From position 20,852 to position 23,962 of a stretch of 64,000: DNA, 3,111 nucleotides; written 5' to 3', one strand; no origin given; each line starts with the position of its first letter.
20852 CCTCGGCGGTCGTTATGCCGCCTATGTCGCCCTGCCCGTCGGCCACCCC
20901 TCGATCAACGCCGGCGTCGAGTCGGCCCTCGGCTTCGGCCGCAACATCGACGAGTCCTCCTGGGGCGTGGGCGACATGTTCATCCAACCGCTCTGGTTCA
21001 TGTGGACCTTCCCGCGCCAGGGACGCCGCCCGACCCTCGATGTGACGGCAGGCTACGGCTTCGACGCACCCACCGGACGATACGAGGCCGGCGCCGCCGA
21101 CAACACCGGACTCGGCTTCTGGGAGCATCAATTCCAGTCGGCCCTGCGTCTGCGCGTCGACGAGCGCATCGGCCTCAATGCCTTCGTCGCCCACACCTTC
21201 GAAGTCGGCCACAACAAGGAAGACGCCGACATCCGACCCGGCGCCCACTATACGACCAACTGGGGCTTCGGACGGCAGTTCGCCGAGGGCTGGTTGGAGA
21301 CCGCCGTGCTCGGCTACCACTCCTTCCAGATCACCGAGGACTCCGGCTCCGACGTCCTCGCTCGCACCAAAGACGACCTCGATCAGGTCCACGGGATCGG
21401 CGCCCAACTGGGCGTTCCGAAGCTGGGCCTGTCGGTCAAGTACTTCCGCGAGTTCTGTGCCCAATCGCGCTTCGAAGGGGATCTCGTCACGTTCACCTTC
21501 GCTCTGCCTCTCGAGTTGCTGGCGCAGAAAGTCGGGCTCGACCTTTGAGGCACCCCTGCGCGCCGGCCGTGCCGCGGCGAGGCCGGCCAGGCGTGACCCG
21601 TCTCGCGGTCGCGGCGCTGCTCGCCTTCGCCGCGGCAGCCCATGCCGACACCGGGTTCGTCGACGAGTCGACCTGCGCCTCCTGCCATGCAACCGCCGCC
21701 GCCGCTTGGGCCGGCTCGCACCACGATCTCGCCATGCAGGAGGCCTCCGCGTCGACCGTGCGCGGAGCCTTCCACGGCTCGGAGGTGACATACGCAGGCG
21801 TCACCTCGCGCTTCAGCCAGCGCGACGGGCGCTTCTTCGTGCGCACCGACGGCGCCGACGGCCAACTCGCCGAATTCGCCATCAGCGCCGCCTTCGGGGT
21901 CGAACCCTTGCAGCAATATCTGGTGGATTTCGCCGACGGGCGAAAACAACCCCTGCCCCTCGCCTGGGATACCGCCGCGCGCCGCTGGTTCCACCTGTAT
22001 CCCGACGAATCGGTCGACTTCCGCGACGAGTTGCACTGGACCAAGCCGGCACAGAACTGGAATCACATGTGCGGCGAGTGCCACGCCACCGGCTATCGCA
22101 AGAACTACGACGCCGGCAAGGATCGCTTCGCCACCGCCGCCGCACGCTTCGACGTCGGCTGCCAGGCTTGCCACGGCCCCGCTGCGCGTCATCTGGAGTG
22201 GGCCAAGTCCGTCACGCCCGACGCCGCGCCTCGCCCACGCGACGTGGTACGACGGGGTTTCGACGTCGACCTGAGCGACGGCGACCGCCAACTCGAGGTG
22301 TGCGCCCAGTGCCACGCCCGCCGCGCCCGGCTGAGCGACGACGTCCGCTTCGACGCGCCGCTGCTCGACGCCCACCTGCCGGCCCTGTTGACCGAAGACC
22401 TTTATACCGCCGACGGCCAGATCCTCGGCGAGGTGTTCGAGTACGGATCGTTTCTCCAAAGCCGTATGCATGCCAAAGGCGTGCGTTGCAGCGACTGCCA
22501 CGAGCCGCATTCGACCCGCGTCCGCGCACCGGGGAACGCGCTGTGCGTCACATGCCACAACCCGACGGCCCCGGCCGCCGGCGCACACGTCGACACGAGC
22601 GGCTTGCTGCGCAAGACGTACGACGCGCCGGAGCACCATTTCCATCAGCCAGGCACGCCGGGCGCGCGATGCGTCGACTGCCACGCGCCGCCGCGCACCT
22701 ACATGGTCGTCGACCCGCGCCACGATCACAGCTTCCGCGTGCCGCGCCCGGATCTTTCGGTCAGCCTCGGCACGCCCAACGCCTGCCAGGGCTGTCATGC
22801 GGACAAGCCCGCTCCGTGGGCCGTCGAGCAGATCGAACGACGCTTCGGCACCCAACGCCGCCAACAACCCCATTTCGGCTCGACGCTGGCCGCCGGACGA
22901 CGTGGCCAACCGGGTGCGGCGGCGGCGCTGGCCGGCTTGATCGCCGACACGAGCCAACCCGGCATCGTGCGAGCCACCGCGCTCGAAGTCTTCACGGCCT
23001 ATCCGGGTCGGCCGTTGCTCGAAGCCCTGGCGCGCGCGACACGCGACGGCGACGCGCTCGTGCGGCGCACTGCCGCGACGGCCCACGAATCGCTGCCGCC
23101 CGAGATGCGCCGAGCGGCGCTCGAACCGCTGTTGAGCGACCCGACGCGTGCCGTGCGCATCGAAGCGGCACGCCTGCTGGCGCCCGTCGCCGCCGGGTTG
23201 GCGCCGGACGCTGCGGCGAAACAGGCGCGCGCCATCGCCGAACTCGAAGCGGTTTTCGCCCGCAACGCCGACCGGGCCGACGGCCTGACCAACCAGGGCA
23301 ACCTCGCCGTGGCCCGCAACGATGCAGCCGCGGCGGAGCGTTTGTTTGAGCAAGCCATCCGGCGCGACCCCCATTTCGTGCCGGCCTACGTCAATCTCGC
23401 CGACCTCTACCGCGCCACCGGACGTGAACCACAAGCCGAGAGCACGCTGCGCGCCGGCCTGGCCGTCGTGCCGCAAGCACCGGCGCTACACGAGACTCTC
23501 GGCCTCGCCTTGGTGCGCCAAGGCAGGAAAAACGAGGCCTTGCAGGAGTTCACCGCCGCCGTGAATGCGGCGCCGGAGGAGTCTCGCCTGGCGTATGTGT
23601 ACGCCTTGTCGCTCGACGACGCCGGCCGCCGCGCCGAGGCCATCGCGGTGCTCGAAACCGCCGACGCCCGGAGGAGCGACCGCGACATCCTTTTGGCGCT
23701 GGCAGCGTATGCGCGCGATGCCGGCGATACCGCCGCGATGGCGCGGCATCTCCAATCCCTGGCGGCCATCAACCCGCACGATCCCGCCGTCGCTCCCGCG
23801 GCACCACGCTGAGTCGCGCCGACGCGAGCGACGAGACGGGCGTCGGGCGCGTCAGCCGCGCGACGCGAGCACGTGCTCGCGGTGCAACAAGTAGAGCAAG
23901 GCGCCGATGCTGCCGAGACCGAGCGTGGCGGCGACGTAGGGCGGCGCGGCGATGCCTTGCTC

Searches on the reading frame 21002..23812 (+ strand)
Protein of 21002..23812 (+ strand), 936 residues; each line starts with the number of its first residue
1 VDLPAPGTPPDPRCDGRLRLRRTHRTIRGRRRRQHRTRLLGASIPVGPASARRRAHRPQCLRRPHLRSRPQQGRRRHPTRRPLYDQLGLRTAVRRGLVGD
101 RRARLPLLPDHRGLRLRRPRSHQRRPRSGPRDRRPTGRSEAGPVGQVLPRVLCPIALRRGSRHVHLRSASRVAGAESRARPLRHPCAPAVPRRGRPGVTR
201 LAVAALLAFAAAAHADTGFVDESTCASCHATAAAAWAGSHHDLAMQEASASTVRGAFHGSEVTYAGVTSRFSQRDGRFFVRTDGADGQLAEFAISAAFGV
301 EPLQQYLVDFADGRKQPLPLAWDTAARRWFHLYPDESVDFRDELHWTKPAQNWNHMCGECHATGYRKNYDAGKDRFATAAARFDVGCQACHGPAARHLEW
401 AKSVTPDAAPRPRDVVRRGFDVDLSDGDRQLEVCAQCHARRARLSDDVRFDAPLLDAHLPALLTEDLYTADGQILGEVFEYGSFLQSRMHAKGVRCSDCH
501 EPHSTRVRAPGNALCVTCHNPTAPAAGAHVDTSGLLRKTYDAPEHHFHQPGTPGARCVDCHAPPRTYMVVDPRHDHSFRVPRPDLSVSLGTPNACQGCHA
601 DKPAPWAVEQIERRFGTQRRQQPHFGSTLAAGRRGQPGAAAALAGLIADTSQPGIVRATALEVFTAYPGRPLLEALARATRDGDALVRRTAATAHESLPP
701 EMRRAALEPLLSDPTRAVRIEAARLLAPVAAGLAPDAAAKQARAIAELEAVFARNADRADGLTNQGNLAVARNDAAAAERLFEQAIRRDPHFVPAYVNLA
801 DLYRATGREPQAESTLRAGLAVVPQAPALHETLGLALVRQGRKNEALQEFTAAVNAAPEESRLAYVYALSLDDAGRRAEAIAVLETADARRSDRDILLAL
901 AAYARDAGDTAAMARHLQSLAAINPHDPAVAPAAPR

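Call 74: search_protein_families(library=pfam, proteins=[window:21002-23812:+], max_evalue=0.00001)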
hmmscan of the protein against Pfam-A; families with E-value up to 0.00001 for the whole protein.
window:21002-23812:+ (936 aa): 10 families
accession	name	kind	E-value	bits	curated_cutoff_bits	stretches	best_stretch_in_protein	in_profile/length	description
PF13432.12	TPR_16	-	9e-12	45.7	32.7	1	764-826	2-64/65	Tetratricopeptide repeat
PF07719.23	TPR_2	-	6.4e-11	41.9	27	0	828-859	2-33/34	Tetratricopeptide repeat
PF14559.12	TPR_19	-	6.9e-11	42.8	25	1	770-831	2-63/68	Tetratricopeptide repeat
PF14522.11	Cytochrome_C7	-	8.7e-10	38.7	24.8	0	353-438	12-66/67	Cytochrome c7 and related cytochrome c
PF09699.15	Paired_CXXCH_1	-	6e-09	35.9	20.6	0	493-522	7-39/41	Doubled CXXCH motif (Paired_CXXCH_1)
PF13181.12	TPR_8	-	6.6e-09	35.7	25.7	0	832-859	6-33/34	Tetratricopeptide repeat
PF13435.11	Cytochrome_C554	-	9.6e-08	33.3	20.8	0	350-392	42-84/84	Cytochrome c554 and c-prime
PF13428.12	TPR_14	-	2.7e-07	31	23.5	0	795-833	3-41/44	Tetratricopeptide repeat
PF14537.11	Cytochrom_c3_2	-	5.3e-07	30.4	25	0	491-563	4-66/79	Cytochrome c3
PF13431.12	TPR_17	-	1.3e-06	28.6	24.4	0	781-813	1-33/34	Tetratricopeptide repeat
